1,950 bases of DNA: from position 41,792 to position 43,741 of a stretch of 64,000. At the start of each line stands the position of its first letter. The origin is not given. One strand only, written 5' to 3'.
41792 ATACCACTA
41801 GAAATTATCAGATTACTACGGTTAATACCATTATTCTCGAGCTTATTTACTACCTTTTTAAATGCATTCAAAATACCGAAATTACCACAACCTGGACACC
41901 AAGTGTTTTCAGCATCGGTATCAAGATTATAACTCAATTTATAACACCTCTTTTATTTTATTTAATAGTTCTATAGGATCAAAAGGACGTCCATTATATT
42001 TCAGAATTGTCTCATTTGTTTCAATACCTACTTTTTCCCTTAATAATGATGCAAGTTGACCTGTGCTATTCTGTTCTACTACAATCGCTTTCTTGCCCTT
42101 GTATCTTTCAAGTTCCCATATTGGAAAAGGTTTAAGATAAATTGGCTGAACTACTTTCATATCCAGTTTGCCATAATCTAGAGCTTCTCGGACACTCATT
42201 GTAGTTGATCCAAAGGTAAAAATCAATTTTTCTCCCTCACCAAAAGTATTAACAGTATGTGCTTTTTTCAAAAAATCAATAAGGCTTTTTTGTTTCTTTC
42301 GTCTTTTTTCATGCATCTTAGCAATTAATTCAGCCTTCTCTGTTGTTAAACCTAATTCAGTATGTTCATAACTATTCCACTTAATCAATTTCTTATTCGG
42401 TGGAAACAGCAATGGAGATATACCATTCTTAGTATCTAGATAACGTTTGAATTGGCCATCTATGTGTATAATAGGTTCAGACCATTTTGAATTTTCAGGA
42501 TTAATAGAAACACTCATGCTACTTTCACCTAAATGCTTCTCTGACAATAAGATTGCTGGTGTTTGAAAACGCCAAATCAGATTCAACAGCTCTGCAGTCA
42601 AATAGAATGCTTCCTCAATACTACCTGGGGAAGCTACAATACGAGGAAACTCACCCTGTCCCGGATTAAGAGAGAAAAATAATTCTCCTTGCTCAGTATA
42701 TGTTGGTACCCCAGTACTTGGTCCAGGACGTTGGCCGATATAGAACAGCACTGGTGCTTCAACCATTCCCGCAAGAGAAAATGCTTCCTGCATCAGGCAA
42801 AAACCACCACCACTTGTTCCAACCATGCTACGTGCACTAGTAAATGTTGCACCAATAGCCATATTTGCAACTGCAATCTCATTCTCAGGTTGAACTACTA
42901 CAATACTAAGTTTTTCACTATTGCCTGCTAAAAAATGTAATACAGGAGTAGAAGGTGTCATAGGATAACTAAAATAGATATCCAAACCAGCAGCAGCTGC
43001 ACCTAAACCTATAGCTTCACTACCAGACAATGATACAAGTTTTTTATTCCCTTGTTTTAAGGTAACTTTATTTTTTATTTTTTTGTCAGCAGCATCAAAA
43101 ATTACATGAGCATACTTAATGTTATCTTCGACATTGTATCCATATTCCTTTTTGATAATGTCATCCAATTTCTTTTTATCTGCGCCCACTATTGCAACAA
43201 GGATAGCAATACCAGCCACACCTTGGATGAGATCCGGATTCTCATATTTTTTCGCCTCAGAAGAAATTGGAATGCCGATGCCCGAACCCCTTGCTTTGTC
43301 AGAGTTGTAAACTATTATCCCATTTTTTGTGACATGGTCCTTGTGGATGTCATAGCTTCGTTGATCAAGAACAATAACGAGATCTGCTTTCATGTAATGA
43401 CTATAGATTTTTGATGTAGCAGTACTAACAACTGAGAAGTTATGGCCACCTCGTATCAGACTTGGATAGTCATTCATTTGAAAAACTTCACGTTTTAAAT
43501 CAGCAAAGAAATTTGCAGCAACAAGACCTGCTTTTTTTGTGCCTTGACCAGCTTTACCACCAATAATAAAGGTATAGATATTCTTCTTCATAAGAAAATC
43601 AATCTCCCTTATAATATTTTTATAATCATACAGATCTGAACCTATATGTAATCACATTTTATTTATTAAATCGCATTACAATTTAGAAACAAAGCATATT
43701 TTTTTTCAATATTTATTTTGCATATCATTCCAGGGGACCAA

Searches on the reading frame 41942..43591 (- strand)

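Call 69: search_protein_families(library=pfam, proteins=[window:41942-43591:-], max_evalue=0.00001)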
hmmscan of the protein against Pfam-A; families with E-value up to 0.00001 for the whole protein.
window:41942-43591:- (550 aa): 2 families
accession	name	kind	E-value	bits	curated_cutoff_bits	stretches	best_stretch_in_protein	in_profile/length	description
PF01855.24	POR_N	-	6.3e-44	150.9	27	1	197-371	2-174/231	Pyruvate flavodoxin/ferredoxin oxidoreductase, thiamine diP-bdg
PF01558.24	POR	-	2.5e-19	70.5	27.4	1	14-161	1-168/173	Pyruvate ferredoxin/flavodoxin oxidoreductase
